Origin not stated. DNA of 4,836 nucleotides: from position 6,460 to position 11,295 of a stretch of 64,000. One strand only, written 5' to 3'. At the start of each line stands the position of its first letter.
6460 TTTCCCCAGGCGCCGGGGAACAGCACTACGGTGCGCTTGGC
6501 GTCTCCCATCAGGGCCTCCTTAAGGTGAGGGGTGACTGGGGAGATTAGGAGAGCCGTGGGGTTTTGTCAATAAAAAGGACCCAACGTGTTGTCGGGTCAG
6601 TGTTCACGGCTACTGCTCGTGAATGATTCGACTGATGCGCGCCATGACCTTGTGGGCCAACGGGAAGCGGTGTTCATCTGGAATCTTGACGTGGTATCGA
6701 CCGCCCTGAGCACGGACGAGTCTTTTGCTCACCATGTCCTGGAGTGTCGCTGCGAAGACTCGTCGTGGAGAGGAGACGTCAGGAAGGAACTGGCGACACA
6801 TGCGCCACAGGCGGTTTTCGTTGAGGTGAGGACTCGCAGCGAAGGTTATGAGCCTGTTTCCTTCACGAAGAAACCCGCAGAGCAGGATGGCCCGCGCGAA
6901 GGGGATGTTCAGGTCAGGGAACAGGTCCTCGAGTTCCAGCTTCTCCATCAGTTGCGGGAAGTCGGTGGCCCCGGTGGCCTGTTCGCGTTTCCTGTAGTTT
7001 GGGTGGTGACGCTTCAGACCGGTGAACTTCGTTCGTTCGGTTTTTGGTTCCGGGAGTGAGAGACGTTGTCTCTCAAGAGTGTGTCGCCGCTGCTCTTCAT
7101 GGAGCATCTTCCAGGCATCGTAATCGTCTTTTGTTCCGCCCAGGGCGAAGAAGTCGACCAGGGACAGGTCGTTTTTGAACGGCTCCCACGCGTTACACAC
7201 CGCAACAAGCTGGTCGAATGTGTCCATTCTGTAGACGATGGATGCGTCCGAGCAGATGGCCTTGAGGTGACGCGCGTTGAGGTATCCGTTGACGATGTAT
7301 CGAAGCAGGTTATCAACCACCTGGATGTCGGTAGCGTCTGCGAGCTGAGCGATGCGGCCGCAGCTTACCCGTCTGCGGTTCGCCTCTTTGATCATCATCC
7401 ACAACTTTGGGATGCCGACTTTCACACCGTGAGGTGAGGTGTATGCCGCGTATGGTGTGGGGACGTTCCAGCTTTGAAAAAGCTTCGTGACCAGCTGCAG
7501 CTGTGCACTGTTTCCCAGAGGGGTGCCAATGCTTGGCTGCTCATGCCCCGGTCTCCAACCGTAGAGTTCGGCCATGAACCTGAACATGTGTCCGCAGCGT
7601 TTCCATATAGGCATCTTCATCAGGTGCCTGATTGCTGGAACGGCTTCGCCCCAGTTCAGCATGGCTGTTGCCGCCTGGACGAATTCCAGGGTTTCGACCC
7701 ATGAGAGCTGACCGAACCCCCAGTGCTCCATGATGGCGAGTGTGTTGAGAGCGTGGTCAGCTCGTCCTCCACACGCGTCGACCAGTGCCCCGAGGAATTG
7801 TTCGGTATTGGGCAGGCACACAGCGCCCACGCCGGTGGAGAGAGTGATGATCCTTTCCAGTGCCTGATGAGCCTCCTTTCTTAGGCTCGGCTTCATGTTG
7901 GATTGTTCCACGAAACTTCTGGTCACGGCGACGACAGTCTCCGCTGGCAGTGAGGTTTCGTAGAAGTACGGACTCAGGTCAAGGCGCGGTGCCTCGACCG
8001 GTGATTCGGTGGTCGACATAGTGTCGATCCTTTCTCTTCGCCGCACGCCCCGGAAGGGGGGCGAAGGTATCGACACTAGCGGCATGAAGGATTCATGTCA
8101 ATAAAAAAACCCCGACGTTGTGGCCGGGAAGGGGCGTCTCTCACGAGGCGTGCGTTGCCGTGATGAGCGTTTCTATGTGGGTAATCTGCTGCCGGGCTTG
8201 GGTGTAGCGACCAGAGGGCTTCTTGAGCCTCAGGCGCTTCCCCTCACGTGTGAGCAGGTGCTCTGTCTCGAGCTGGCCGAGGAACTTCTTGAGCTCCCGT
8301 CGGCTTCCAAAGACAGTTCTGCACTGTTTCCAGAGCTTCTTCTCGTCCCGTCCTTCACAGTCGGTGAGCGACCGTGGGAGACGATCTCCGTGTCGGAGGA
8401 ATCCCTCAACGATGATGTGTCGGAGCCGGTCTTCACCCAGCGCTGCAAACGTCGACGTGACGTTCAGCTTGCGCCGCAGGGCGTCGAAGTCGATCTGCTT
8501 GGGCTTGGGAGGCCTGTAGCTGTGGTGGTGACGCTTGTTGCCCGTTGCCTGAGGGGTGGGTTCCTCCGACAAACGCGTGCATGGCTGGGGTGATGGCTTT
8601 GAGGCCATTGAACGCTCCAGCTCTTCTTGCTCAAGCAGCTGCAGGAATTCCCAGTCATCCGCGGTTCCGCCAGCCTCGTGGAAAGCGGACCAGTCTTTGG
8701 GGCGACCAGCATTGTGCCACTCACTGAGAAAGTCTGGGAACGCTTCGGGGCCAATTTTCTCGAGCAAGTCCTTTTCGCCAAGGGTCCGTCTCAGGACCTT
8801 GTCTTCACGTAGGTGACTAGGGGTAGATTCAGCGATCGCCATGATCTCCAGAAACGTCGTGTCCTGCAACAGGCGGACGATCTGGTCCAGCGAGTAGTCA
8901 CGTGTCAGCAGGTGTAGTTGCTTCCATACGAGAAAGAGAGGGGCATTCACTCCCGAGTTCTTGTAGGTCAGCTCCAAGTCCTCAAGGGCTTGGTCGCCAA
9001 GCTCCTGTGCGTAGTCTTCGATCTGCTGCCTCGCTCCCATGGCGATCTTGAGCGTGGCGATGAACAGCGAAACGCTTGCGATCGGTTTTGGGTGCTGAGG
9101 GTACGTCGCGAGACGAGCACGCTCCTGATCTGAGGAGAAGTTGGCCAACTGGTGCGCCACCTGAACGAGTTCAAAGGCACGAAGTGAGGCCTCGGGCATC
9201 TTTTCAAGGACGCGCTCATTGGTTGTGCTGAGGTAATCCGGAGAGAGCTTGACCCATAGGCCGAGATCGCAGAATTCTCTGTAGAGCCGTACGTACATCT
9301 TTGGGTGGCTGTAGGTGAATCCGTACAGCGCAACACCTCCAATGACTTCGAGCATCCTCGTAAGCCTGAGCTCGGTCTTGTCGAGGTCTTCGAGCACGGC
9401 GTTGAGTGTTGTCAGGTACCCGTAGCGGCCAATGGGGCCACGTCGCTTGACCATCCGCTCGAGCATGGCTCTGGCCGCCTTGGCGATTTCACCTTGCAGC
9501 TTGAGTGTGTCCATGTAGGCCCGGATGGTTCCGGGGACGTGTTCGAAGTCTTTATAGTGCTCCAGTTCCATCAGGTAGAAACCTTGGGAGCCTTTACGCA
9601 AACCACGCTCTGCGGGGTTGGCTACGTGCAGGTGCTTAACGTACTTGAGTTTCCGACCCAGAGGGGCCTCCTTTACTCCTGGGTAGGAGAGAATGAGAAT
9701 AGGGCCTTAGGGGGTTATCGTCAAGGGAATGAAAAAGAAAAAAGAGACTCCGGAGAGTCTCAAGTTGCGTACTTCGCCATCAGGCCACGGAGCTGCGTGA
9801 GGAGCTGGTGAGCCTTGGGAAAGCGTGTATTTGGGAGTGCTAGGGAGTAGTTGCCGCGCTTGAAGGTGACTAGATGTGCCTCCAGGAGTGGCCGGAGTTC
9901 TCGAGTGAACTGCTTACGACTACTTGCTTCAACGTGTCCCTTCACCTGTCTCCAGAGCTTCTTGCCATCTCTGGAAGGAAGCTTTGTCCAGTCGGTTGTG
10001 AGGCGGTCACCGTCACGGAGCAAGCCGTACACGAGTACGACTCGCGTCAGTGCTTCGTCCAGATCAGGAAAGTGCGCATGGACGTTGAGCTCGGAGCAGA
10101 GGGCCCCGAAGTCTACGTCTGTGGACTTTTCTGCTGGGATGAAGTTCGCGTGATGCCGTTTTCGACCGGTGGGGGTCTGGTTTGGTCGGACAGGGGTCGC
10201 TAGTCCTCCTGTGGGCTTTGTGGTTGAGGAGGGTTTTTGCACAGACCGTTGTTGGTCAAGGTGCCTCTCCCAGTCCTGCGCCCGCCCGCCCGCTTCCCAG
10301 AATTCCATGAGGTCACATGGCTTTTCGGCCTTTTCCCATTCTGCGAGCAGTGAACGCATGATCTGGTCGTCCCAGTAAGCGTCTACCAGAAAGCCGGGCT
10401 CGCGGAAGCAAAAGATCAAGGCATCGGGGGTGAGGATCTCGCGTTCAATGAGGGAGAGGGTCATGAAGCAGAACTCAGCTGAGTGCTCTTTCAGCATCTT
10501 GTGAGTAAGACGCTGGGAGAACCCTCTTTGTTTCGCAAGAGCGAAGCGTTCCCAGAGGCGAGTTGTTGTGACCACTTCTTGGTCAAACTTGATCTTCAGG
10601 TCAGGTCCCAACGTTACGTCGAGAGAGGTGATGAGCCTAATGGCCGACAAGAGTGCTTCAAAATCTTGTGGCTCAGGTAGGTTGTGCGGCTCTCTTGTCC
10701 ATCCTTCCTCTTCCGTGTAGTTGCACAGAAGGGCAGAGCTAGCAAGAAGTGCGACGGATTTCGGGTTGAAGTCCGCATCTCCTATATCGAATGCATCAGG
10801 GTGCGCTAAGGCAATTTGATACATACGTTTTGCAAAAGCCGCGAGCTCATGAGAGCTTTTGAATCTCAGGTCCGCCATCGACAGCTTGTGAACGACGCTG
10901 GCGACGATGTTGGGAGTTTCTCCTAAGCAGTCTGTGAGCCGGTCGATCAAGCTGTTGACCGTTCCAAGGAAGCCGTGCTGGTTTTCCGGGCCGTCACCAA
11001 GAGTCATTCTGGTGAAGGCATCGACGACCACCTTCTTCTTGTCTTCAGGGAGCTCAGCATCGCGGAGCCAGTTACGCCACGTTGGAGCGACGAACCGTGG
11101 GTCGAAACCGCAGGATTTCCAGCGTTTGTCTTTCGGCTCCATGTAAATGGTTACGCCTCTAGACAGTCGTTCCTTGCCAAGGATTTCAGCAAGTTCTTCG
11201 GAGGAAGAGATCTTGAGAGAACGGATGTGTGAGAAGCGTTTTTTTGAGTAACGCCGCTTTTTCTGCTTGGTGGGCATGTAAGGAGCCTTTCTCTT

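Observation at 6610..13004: Four tandem, individually transcribed paralogs of an unrecognised roughly 500-aa protein family with a winged-helix-like C-terminal module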

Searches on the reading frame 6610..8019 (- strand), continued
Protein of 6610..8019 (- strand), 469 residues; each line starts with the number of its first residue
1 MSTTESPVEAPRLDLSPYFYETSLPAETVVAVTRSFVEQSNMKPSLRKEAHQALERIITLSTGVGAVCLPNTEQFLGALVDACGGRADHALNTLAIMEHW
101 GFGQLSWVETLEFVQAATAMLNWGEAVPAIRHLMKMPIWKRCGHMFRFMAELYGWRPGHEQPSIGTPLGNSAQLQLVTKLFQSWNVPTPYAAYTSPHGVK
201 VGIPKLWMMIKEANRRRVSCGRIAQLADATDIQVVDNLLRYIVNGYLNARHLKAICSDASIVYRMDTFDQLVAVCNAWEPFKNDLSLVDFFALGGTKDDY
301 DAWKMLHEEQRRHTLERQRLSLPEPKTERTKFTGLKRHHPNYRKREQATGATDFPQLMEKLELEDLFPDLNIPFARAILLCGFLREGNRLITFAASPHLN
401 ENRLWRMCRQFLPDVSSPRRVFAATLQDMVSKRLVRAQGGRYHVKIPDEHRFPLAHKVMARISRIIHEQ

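Call 101: list_cluster_members(proteins=[L006:12306-12743:+, L006:15757-17049:-, L006:12944-13762:-, L008:5003-5470:+, L008:1288-2613:+, L008:13435-13872:+, L010:457-924:+, L004:18543-20621:+, L004:489-959:-, L004:3170-4477:-])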
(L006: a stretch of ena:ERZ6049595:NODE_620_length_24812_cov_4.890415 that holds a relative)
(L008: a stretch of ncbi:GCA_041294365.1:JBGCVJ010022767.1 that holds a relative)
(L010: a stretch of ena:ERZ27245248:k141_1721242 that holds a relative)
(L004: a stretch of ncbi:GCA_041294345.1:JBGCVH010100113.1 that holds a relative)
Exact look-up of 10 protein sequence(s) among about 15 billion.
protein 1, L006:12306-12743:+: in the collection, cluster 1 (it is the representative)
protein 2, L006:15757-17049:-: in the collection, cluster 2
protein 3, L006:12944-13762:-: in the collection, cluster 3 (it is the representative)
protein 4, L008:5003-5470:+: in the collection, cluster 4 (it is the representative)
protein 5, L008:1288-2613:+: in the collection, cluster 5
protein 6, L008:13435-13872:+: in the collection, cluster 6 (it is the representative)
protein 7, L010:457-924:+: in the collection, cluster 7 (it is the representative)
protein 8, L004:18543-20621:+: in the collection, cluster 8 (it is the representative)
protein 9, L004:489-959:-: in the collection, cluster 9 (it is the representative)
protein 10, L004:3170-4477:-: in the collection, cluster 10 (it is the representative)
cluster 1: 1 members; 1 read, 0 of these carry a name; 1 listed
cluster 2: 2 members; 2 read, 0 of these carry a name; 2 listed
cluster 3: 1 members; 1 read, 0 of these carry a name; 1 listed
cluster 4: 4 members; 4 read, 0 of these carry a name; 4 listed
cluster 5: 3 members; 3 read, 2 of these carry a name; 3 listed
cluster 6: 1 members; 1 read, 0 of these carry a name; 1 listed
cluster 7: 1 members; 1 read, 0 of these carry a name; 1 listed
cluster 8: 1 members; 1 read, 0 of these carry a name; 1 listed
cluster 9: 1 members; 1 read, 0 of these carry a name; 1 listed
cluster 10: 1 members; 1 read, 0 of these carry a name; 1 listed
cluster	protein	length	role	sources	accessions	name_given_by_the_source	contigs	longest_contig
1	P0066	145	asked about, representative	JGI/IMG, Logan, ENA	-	-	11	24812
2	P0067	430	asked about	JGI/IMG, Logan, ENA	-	-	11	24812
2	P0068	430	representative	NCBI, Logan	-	-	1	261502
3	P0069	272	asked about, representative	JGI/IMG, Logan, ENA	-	-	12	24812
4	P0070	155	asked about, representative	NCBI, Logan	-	-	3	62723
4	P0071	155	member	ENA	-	-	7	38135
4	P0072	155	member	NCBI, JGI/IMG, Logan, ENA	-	-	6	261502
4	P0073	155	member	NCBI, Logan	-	-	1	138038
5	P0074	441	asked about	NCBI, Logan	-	-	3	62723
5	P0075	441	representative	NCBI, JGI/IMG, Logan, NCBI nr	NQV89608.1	MAG: UDP-glucose/GDP-mannose dehydrogenase family protein [Parcubacteria group bacterium] | UDP-glucose/GDP-mannose dehydrogenase family protein [Parcubacteria group bacterium]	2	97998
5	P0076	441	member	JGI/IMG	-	UDPglucose 6-dehydrogenase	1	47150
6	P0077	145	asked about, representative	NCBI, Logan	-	-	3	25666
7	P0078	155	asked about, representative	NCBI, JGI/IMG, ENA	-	-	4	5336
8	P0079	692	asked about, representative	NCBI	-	-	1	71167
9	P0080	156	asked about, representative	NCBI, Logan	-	-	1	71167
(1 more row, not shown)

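Call 103: find_encoding_contigs(protein=P0038, flank=8000, max_places=2)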
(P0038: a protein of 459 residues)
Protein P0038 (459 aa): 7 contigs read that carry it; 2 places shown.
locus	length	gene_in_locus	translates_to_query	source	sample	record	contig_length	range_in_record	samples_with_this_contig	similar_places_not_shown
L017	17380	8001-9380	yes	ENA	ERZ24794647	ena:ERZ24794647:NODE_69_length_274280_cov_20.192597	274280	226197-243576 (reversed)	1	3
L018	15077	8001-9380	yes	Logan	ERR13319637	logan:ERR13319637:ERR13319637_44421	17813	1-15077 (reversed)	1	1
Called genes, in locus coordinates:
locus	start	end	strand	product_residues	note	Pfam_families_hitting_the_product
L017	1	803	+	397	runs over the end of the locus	PF11775:CobT_C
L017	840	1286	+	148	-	-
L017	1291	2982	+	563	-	PF07728:AAA_5 (weak)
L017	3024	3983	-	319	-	PF01207:Dus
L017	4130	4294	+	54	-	-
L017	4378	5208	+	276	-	-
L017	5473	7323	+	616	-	PF00004:AAA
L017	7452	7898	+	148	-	-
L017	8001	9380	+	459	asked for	-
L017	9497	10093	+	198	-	-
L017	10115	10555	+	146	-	-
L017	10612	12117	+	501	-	-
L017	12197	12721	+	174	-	PF02525:Flavodoxin_2 (weak), PF03358:FMN_red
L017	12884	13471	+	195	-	-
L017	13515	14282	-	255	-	PF04402:SIMPL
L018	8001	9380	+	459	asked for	-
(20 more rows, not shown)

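Call 104: find_encoding_contigs(protein=P0034, flank=8000, max_places=2)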
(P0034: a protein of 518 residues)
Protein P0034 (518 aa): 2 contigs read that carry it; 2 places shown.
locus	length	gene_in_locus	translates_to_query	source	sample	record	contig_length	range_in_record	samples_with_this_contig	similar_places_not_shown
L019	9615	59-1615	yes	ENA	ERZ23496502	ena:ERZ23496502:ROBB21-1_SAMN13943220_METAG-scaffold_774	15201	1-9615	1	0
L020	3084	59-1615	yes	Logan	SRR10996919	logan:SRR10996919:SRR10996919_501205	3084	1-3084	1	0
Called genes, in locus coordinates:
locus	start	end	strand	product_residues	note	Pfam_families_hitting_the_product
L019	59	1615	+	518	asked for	-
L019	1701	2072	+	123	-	-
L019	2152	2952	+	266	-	-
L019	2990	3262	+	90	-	PF01371:Trp_repressor, PF13384:HTH_23 (weak)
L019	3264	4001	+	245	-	PF02129:Peptidase_S15 (weak), PF12146:Hydrolase_4 (faint), PF12697:Abhydrolase_6, PF00326:Peptidase_S9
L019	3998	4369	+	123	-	-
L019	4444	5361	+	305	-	PF01553:Acyltransferase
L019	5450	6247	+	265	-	PF20257:SAM_HAT_C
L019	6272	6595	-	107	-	PF04134:DCC1-like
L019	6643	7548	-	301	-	-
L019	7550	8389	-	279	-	-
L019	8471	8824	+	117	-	-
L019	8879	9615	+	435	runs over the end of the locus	PF00275:EPSP_synthase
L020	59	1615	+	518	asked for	-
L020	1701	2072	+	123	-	-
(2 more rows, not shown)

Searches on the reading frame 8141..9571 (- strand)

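Call 4: search_protein_families(library=pfam, proteins=[window:8141-9571:-], max_evalue=1)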
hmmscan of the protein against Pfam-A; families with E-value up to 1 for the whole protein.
window:8141-9571:- (476 aa): 2 families
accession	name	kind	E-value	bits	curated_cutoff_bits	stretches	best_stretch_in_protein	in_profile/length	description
PF21315.3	FAN1_HTH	-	0.031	14.6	27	1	28-51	35-58/82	FAN1, HTH domain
PF00392.27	GntR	-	0.16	12.1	27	0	381-400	7-26/64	Bacterial regulatory proteins, gntR family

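Call 9: search_protein_families(library=ncbifam, proteins=[window:8141-9571:-], max_evalue=1)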
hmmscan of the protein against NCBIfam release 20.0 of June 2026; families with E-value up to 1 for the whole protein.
window:8141-9571:- (476 aa): 0 families

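Call 10: search_protein_families(library=phrogs, proteins=[window:8141-9571:-], max_evalue=1)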
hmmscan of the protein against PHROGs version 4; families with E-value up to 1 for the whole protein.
window:8141-9571:- (476 aa): 0 families

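Call 24: search_protein_families(library=padloc, proteins=[window:8141-9571:-], max_evalue=1)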
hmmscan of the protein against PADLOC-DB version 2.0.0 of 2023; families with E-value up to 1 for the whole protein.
window:8141-9571:- (476 aa): 0 families

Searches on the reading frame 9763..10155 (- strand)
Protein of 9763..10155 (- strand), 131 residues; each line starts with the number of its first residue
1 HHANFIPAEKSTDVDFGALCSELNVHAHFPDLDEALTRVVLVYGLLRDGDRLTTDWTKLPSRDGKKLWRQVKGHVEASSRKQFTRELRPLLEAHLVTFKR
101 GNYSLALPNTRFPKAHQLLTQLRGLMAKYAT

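Call 36: find_related_loci(query=A3, collection=genome_contigs, flank=10000)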
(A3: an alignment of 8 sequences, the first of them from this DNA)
Query A3 (131 aa) in genome_contigs; peptide patterns used: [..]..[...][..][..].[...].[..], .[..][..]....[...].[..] (x = any residue, [..] = any of these).
69 stretches matched a pattern; 1 encode a relative of the query (tblastn E <= 1e-3); 1 distinct loci.
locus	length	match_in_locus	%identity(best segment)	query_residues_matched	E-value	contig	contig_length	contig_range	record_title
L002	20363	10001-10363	52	10-130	3e-37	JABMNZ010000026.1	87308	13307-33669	MAG: Parcubacteria group bacterium isolate bin.251 k141_5626877, whole genome shotgun sequence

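Call 41: find_related_loci(query=A3, collection=metagenome_contigs, flank=10000)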
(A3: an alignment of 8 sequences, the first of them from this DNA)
Query A3 (131 aa) in metagenome_contigs; peptide patterns used: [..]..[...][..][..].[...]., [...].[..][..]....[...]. (x = any residue, [..] = any of these).
196 stretches matched a pattern, but none encodes a relative of the query by tblastn (E <= 1e-3).

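Call 97: find_related_loci(query=A3, collection=viral_contigs, flank=5000)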
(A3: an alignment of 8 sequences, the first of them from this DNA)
Query A3 (131 aa) in viral_contigs; peptide patterns used: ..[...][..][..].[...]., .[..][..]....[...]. (x = any residue, [..] = any of these).
51 stretches matched a pattern, but none encodes a relative of the query by tblastn (E <= 1e-3).

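Call 110: find_homologous_proteins(query=A3, max_evalue=0.001)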
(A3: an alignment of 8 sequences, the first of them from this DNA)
Query A3 (8 sequences) (131 aa, profile of the alignment): 1 proteins with E <= 0.001 among 2811 candidates.
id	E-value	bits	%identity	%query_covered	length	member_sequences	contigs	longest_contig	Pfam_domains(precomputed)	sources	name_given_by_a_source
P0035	3.4e-10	58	71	36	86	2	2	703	-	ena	-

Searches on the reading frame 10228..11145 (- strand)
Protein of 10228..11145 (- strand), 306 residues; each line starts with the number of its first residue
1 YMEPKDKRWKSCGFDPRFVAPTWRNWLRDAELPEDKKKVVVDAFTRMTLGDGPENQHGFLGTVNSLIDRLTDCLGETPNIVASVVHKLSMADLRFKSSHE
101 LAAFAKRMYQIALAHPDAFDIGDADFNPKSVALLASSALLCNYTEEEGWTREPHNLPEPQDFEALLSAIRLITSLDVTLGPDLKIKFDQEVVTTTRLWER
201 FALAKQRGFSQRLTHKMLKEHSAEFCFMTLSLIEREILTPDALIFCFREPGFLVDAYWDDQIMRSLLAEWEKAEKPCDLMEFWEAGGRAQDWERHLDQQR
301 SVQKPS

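Call 74: predict_structure(alignment_id=A4)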
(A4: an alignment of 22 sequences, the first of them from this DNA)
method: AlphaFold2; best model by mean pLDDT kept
length: 306 residues; sequences in the alignment: 22
mean_pLDDT: 88.6   pTM: 0.83
mean pLDDT of the five models: 88.6, 88.3, 87.0, 86.2, 85.6
residues with pLDDT >= 90: 210; 70-90: 64; 50-70: 20; < 50: 12
segments of 3 or more residues with pLDDT < 50: 143-153
pLDDT, mean of each block of 10 residues (from residue 1): 76 93 94 92 98 94 97 95 92 94 95 85 80 83 49 64 92 73 72 87 95 94 94 96 97 96 98 97 97 96 72
secondary structure, 60 per line:
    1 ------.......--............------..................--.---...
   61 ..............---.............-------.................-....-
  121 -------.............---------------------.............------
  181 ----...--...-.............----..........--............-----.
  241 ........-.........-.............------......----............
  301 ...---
elements in order: H7-13 H16-27 H34-51 H58-74 H78-90 H98-114 H116-119 H128-140 H162-174 E185-187 E190-192 H194-206 H211-220 H223-234 H240-248 H250-258 H260-272 H279-284 H289-303
